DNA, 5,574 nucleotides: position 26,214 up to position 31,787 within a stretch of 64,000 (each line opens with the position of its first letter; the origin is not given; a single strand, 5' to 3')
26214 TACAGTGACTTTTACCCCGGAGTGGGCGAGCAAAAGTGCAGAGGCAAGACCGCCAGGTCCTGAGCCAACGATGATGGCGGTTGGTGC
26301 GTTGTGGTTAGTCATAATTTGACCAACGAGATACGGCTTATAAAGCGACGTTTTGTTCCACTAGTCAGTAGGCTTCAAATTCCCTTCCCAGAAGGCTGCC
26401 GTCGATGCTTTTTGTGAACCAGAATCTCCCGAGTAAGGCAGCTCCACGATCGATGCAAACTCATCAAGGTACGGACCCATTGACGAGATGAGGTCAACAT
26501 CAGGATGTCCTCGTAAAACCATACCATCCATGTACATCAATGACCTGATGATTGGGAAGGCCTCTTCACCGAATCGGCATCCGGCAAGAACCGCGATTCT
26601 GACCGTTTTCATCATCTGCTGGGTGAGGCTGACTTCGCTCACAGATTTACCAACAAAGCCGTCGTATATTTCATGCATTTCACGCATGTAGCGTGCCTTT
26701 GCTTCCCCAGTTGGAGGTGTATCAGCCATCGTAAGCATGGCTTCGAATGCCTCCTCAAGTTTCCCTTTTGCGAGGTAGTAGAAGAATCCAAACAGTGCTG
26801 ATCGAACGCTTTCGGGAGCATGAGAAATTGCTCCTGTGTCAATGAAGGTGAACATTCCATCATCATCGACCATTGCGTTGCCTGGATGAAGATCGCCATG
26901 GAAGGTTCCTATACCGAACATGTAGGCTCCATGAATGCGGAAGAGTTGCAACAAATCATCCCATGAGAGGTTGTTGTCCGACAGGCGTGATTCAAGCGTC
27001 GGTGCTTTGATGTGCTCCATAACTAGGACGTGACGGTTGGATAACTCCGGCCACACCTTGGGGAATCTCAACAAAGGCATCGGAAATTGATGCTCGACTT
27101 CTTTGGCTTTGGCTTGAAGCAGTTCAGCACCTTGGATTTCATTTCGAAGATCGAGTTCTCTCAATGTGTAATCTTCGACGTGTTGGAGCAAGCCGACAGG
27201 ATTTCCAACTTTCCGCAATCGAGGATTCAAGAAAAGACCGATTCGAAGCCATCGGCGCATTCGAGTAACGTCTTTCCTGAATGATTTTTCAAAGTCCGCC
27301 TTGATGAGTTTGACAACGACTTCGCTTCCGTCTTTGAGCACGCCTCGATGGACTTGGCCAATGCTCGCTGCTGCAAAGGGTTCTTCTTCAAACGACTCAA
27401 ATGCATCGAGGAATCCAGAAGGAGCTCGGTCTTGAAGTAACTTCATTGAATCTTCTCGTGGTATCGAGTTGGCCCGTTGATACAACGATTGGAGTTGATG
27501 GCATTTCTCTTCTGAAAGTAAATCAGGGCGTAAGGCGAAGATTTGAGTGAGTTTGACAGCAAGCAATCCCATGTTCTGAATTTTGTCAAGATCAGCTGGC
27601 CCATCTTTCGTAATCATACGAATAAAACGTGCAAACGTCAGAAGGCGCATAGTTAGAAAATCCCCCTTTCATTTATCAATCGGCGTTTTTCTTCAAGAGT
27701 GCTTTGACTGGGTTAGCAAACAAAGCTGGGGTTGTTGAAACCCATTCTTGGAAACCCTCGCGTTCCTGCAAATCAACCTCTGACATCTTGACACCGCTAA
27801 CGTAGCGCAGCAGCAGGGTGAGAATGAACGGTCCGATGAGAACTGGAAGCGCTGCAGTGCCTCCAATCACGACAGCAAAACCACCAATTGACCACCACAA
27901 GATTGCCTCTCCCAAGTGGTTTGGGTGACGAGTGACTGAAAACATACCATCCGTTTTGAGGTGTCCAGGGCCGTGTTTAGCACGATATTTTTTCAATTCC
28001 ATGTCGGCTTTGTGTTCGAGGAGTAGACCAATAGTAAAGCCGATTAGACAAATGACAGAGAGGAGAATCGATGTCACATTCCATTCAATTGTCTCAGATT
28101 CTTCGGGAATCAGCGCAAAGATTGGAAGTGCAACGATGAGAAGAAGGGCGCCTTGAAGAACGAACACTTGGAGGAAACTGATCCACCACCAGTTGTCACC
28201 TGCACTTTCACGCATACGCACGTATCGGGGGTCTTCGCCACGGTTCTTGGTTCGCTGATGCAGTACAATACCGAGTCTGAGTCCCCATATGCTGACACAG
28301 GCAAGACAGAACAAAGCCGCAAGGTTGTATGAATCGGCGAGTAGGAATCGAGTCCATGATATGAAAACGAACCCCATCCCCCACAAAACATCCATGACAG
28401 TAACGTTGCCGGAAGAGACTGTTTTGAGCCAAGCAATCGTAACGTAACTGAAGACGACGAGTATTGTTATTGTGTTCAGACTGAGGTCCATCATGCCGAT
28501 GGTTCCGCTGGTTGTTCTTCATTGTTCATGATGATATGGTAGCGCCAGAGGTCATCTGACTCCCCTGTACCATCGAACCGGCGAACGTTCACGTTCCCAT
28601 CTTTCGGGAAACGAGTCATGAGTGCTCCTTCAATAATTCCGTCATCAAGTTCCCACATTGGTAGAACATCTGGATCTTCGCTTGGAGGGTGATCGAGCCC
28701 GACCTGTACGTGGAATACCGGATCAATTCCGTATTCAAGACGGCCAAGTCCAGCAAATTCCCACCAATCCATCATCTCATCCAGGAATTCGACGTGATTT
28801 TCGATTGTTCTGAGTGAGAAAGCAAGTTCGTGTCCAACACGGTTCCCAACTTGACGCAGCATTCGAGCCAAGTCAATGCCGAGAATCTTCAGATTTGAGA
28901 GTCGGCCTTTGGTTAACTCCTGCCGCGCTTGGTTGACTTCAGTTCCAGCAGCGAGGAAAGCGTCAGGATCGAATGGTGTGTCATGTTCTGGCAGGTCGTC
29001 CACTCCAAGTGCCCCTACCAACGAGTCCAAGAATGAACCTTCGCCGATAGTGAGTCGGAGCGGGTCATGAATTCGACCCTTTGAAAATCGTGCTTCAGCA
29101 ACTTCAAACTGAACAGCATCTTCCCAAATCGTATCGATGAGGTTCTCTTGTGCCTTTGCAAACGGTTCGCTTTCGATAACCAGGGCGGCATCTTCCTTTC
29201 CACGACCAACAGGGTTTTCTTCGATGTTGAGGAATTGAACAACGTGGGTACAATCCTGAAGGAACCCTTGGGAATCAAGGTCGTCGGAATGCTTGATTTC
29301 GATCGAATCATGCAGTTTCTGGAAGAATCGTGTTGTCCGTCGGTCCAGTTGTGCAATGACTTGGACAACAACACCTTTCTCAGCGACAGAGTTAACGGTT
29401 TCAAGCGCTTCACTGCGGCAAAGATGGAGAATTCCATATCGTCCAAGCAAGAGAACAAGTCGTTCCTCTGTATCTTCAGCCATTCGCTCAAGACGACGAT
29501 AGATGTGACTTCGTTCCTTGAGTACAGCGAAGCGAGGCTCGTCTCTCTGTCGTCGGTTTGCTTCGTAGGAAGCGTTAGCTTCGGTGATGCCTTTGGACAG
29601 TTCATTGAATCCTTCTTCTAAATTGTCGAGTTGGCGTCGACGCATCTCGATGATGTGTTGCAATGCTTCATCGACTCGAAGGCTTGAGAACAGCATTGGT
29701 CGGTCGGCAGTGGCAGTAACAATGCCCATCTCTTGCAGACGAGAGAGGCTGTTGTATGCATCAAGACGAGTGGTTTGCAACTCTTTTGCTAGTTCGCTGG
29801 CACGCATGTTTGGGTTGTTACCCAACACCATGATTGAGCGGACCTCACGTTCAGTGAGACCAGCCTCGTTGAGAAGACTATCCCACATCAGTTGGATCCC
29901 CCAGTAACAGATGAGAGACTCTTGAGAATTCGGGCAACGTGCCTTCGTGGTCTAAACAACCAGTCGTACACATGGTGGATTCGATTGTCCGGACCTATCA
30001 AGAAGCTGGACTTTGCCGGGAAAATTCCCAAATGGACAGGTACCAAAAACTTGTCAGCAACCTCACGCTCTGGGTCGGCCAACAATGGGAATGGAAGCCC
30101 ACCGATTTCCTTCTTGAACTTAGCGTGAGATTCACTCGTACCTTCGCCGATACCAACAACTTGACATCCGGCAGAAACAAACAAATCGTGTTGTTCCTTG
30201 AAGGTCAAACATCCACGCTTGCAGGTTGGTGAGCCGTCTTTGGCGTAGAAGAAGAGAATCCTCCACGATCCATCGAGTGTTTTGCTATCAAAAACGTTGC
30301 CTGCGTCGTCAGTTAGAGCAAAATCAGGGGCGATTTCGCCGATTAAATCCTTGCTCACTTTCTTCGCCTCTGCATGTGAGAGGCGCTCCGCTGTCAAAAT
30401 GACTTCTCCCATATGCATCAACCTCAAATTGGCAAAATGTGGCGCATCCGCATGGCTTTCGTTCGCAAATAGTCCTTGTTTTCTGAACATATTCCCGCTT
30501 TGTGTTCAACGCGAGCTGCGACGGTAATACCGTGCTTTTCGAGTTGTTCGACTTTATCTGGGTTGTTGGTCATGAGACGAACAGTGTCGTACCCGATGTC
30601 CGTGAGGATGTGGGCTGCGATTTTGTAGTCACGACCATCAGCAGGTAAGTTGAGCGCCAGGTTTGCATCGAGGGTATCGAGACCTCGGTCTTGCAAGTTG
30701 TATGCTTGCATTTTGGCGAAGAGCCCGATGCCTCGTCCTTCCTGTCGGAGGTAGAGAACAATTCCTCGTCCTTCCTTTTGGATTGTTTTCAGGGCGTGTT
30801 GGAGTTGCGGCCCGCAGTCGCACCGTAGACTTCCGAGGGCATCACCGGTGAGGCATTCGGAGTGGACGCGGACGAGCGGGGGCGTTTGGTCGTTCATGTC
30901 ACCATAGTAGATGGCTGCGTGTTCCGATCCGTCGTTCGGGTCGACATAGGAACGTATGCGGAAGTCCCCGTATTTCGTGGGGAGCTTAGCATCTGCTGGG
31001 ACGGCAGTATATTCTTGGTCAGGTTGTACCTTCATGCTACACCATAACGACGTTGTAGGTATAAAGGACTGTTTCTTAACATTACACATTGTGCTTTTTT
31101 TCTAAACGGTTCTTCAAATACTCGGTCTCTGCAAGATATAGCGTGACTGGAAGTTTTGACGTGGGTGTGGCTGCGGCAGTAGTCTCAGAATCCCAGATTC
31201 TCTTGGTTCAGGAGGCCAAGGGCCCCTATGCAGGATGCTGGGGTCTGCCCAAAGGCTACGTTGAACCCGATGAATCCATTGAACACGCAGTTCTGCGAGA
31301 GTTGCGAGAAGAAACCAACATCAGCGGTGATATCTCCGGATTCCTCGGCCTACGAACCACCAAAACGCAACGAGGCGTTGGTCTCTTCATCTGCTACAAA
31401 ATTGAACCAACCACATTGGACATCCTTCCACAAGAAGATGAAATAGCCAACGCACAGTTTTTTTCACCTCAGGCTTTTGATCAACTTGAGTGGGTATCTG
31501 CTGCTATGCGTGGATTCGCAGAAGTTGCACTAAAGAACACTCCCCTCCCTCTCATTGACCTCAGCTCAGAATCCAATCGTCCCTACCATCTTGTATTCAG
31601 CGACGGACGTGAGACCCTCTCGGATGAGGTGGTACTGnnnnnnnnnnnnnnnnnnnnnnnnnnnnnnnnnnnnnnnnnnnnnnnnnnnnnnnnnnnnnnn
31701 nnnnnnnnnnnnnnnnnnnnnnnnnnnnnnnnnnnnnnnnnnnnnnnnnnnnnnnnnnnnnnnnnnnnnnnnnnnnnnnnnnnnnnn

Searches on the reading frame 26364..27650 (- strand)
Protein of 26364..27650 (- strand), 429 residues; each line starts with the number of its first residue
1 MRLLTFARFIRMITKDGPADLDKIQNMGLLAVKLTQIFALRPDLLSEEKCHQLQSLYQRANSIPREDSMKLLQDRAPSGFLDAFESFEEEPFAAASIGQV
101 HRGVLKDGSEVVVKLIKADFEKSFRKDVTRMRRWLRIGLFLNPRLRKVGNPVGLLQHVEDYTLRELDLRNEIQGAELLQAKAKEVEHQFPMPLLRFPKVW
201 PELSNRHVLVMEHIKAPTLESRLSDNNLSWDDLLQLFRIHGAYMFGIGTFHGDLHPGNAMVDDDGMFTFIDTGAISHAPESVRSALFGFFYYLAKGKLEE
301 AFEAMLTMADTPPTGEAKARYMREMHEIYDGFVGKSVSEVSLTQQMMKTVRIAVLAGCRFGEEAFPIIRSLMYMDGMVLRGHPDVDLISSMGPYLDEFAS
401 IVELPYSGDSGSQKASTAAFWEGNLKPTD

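Call 77: search_protein_families(library=pfam, proteins=[window:26364-27650:-], max_evalue=0.0001)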
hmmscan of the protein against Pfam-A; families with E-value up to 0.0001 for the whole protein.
window:26364-27650:- (429 aa): 1 family
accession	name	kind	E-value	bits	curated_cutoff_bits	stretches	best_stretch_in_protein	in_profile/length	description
PF03109.22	ABC1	-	1.4e-42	146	22.9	1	56-300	2-239/244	ABC1 atypical kinase-like domain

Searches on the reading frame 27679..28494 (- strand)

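Call 77: search_protein_families(library=pfam, proteins=[window:27679-28494:-], max_evalue=0.0001)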
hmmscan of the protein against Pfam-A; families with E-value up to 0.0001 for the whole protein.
window:27679-28494:- (272 aa): 1 family
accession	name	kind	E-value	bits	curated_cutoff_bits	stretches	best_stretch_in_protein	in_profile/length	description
PF06966.17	DUF1295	-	3.4e-49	167.9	20.4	1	22-255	2-235/235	Protein of unknown function (DUF1295)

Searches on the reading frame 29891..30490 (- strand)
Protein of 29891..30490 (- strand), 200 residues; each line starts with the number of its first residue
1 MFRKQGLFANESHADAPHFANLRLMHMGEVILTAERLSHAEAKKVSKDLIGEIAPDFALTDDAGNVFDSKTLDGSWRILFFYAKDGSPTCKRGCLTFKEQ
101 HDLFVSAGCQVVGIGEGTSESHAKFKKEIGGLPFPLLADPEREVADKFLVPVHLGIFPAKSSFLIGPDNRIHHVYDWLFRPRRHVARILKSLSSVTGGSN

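Call 77: search_protein_families(library=pfam, proteins=[window:29891-30490:-], max_evalue=0.0001)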
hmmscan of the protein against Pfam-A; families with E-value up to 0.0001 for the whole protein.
window:29891-30490:- (200 aa): 3 families
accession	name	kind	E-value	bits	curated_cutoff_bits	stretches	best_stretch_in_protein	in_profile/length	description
PF00578.27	AhpC-TSA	-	1e-26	93.8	26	1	50-173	1-123/124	AhpC/TSA family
PF08534.16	Redoxin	-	7.5e-11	42.5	26.6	1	51-174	3-131/148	Redoxin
PF13911.12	AhpC-TSA_2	-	4.3e-05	24.3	27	1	99-147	4-51/114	AhpC/TSA antioxidant enzyme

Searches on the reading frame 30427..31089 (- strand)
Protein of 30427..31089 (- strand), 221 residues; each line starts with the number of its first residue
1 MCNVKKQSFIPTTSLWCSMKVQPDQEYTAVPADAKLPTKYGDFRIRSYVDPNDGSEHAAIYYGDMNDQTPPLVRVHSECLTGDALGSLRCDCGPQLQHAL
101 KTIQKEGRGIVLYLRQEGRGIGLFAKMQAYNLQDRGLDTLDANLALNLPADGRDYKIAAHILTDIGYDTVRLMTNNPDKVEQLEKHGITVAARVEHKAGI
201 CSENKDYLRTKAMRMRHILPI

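Call 77: search_protein_families(library=pfam, proteins=[window:30427-31089:-], max_evalue=0.0001)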
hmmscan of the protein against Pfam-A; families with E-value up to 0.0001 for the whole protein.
window:30427-31089:- (221 aa): 1 family
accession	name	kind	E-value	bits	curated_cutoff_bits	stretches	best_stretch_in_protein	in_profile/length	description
PF00925.25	GTP_cyclohydro2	-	5e-67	225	23.3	1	33-194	5-164/165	GTP cyclohydrolase II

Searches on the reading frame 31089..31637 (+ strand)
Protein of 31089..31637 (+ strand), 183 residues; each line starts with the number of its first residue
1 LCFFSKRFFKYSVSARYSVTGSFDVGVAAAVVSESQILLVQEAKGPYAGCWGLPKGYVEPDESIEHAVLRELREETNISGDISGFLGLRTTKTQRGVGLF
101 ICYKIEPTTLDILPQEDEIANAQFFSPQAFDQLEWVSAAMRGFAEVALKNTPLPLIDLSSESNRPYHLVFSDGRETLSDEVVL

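Call 77: search_protein_families(library=pfam, proteins=[window:31089-31637:+], max_evalue=0.0001)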
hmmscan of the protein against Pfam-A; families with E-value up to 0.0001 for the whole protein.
window:31089-31637:+ (183 aa): 1 family
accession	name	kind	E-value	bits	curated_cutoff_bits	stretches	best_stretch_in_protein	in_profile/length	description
PF00293.34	NUDIX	-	6.4e-20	72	21.1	1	25-137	4-124/134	NUDIX domain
